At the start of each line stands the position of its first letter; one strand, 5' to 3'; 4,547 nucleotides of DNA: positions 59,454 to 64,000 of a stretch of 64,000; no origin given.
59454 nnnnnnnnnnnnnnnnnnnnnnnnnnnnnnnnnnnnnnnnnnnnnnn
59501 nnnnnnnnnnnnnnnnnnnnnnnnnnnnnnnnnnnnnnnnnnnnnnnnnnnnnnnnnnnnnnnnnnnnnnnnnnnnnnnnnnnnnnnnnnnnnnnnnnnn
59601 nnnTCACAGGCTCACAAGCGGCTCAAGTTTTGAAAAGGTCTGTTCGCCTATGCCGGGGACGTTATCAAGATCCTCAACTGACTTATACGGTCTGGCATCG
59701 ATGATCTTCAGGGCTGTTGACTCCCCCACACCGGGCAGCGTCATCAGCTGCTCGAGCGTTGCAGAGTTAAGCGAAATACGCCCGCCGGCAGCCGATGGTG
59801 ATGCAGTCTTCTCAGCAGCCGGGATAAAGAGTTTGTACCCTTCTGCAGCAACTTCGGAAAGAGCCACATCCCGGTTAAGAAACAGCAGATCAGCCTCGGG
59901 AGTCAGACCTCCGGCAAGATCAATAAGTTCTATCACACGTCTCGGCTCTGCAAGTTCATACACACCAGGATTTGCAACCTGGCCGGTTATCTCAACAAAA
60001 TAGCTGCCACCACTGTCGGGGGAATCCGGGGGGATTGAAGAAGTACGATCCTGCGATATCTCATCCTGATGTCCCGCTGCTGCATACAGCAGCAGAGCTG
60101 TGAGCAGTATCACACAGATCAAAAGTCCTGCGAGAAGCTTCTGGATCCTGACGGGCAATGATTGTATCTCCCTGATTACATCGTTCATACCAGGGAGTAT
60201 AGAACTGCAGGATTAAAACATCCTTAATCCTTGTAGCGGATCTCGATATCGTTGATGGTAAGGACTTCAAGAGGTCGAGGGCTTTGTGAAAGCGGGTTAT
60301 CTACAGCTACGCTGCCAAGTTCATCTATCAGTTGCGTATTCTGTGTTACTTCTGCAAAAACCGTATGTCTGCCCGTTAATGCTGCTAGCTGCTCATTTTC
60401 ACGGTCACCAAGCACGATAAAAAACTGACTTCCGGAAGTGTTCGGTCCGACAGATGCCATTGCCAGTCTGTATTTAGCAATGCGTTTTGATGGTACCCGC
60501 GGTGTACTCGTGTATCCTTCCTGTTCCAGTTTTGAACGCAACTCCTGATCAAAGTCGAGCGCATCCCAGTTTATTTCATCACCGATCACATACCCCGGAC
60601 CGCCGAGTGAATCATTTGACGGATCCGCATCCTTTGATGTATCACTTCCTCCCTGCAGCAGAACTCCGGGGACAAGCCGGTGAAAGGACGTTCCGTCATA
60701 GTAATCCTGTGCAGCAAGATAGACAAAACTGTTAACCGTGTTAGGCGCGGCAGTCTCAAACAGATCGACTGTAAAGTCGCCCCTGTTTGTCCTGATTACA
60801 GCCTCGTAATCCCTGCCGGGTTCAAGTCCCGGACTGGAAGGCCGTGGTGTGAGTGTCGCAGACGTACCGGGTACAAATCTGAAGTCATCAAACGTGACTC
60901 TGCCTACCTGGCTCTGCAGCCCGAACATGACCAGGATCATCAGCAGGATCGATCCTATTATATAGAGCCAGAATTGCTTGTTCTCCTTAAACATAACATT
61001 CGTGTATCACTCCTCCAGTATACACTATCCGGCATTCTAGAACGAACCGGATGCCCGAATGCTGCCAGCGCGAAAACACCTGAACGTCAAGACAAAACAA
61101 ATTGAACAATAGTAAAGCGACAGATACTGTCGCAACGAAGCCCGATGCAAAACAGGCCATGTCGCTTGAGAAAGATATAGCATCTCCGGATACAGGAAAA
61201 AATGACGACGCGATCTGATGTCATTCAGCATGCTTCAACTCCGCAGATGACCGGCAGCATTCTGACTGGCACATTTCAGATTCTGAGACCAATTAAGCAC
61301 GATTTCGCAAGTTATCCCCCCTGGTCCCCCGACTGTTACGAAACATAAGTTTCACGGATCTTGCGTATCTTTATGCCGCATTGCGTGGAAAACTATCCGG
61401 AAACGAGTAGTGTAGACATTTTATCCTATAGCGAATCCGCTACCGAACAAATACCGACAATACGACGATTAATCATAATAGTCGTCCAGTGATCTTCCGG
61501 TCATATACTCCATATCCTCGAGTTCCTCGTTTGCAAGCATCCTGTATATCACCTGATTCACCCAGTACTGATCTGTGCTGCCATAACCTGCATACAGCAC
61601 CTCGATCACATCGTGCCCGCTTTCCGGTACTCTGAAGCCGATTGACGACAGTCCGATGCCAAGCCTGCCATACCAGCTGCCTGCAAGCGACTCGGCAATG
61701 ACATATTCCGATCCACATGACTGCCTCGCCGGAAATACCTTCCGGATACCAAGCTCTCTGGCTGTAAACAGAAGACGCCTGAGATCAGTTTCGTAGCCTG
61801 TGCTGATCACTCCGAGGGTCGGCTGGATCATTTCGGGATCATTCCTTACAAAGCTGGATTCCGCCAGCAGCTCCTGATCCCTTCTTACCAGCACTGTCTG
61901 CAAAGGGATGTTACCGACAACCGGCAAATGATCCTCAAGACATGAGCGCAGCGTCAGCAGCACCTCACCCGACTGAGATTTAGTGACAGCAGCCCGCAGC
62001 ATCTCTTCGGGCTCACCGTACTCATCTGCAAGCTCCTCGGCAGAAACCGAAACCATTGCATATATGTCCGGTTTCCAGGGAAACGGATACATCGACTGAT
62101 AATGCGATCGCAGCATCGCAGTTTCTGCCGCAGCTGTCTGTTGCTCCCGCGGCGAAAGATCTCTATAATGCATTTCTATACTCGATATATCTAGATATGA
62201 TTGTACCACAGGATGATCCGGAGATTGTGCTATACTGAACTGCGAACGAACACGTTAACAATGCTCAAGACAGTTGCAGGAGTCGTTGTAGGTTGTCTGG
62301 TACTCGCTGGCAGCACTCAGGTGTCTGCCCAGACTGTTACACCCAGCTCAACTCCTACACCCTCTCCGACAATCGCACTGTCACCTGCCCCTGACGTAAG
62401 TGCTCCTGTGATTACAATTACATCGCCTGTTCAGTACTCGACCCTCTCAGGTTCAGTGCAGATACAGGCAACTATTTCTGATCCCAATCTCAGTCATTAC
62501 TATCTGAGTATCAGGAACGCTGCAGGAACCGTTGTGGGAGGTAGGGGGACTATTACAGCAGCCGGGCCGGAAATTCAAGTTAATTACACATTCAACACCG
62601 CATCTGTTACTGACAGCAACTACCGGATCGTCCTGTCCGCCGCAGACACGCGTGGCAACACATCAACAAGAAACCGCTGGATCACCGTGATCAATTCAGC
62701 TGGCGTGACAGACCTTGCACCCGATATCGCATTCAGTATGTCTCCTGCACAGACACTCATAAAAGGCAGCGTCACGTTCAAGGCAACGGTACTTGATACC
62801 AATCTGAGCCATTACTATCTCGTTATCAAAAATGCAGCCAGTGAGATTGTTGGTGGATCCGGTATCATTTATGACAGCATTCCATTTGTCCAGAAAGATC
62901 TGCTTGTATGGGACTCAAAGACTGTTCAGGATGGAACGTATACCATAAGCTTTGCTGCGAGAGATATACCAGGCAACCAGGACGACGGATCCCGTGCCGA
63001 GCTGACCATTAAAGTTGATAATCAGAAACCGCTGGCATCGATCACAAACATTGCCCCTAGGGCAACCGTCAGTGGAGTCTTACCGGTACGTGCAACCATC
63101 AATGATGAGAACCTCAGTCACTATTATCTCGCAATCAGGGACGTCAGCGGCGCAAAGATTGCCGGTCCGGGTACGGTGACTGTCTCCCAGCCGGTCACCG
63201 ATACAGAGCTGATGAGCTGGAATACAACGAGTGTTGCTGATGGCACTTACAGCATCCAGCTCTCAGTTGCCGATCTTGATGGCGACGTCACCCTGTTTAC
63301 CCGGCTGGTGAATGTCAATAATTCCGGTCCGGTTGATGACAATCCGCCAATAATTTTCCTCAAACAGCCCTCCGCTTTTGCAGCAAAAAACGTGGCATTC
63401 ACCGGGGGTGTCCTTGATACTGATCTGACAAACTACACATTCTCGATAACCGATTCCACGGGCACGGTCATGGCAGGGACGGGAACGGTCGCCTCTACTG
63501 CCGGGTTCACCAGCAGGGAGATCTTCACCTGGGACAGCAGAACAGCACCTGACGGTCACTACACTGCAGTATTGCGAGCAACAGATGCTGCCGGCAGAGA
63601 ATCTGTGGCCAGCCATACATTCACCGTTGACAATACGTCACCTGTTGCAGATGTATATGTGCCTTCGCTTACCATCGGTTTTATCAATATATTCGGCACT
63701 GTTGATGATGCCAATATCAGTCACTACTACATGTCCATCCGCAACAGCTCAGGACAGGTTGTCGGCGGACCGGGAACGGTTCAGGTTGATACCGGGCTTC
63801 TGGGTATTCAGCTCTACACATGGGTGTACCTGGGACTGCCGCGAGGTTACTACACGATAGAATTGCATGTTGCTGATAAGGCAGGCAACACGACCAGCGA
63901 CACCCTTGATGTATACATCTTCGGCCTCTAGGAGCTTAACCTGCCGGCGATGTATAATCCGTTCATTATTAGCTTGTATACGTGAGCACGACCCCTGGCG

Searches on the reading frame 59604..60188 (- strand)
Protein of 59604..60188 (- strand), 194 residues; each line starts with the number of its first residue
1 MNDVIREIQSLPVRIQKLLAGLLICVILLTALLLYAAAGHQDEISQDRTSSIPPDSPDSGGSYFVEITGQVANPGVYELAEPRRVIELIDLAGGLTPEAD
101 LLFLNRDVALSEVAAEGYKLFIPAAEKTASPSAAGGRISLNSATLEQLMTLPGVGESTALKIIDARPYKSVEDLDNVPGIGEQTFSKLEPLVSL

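Call 73: search_protein_families(library=pfam, proteins=[window:59604-60188:-], max_evalue=0.001)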
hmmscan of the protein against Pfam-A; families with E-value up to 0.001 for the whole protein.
window:59604-60188:- (194 aa): 6 families
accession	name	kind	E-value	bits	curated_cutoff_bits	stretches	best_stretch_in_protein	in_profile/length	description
PF12836.13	HHH_3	-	3.3e-15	56.4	27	1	137-192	5-64/65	Helix-hairpin-helix motif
PF00633.29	HHH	-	2.2e-12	46.6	24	1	140-164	5-29/30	Helix-hairpin-helix motif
PF10531.15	SLBB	-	1.8e-10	40.9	27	1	65-100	2-37/55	SLBB domain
PF06514.17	PsbU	-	5.7e-07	29.9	24.5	1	133-187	10-64/93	Photosystem II 12 kDa extrinsic protein (PsbU)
PF14520.12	HHH_5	-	5e-06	27.3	27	0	142-165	31-54/57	Helix-hairpin-helix domain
PF22461.2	SLBB_2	-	1.8e-05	25.2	27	1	65-102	3-42/79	SLBB domain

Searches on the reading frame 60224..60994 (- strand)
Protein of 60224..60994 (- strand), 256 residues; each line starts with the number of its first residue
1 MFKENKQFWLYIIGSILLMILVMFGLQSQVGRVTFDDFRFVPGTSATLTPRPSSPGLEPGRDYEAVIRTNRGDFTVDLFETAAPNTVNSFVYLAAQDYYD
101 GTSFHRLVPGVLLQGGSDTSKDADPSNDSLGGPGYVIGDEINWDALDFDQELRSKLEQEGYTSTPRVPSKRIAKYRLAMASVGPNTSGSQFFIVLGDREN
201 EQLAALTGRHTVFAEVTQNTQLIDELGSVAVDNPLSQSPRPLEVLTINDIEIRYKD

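Call 73: search_protein_families(library=pfam, proteins=[window:60224-60994:-], max_evalue=0.001)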
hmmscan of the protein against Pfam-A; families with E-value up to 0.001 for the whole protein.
window:60224-60994:- (256 aa): 1 family
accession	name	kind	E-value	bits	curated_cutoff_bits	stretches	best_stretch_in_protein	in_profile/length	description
PF00160.26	Pro_isomerase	-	1.5e-31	110.2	21.7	1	67-249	4-156/159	Cyclophilin type peptidyl-prolyl cis-trans isomerase/CLD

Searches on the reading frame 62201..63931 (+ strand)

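Call 73: search_protein_families(library=pfam, proteins=[window:62201-63931:+], max_evalue=0.001)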
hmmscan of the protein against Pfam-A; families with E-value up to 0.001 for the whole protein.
window:62201-63931:+ (576 aa): 10 families
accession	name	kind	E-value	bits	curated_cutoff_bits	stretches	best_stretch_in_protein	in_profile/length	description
PF19077.6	Big_13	-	3.9e-16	59.8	27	1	410-478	27-102/102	Bacterial Ig-like domain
PF13750.12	Big_3_3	-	9.5e-11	42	27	1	442-568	5-141/157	Bacterial Ig-like domain (group 3)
PF15418.12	DUF4625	-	4.1e-07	30.8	27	0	448-471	102-125/131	Domain of unknown function (DUF4625)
PF16403.11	Bact_surface_Ig-like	-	3.6e-05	24.2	27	0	347-372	46-71/71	Bacterial surface protein, Ig-like domain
PF07495.19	Y_Y_Y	-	7.4e-05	23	26.6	0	542-572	31-63/65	Y_Y_Y domain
PF13860.13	FlgD_ig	-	0.00012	22.4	27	0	404-462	17-77/79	FlgD Ig-like domain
PF12245.14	Big_3_2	-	0.00016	22.3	23.3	0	549-566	95-112/122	Bacterial Ig-like domain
PF17936.7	Big_6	-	0.0003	21.4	27.6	0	418-488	11-82/83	Bacterial Ig domain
PF17202.10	sCache_3_3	-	0.00067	20.4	28.8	0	183-218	52-89/107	Single cache domain 3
PF17957.7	Big_7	-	0.001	20.1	24.1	1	69-143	1-68/70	Bacterial Ig domain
